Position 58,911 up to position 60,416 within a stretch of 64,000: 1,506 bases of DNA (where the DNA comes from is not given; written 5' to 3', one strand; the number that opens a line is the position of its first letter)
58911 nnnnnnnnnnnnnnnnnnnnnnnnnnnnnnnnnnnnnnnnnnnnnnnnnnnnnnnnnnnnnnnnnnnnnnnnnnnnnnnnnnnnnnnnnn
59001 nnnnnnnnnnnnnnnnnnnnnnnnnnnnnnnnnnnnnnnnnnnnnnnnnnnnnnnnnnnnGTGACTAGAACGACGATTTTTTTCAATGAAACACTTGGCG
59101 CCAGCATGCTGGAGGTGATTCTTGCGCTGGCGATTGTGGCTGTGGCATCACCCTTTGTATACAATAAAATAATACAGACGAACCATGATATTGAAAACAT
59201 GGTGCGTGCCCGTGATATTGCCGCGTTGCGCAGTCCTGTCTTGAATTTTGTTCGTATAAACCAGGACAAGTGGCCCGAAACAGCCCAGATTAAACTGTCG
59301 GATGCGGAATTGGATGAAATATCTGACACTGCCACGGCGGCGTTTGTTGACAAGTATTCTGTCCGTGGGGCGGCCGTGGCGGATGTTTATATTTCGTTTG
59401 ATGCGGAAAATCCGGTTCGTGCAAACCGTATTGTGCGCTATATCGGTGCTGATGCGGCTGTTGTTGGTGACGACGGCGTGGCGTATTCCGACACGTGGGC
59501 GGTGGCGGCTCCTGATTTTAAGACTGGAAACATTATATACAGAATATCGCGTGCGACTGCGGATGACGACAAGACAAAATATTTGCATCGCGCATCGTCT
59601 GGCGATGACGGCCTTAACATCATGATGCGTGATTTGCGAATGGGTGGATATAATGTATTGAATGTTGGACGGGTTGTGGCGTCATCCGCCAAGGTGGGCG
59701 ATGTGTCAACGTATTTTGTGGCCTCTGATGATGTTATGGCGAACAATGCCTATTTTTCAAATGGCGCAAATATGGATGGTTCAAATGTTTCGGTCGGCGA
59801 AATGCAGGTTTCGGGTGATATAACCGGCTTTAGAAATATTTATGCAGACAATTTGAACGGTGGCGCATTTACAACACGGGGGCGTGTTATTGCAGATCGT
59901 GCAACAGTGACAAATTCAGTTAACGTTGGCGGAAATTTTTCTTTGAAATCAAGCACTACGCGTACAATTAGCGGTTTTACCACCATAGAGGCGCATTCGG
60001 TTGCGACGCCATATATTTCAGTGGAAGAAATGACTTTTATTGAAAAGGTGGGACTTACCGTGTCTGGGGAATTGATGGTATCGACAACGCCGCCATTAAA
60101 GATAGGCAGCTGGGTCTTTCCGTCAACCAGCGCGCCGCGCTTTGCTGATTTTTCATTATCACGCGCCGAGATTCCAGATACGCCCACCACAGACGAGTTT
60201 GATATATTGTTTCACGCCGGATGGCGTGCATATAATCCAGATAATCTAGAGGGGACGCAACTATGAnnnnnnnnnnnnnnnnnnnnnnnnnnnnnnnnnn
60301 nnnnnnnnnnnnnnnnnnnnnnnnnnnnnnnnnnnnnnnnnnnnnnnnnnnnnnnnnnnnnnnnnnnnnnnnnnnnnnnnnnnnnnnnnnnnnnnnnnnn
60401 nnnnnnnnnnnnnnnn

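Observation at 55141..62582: Cluster of three tandem paralogous, unusually large proteins with prepilin-type N-termini, plus a divergent small pilin gene, with no pilus machinery nearby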

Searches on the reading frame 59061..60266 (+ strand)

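Call 3: search_protein_families(library=pfam, proteins=[window:59061-60266:+], max_evalue=1)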
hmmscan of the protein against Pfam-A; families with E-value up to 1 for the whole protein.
window:59061-60266:+ (401 aa): 1 family
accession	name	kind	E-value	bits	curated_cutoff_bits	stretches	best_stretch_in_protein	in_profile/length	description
PF11919.13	PSME4_C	-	0.2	11.9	22.5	1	55-92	46-82/88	Proteasome activator complex subunit 4-like, C-terminal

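Call 4: search_protein_families(library=ncbifam, proteins=[window:59061-60266:+], max_evalue=1)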
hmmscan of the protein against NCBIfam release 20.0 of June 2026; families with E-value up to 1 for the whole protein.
window:59061-60266:+ (401 aa): 1 family
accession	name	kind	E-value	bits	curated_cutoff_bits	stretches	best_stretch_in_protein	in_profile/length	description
TIGR02532.1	IV_pilin_GFxxxE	domain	0.21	11.5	16.3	1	15-29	5-19/24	prepilin-type N-terminal cleavage/methylation domain-containing protein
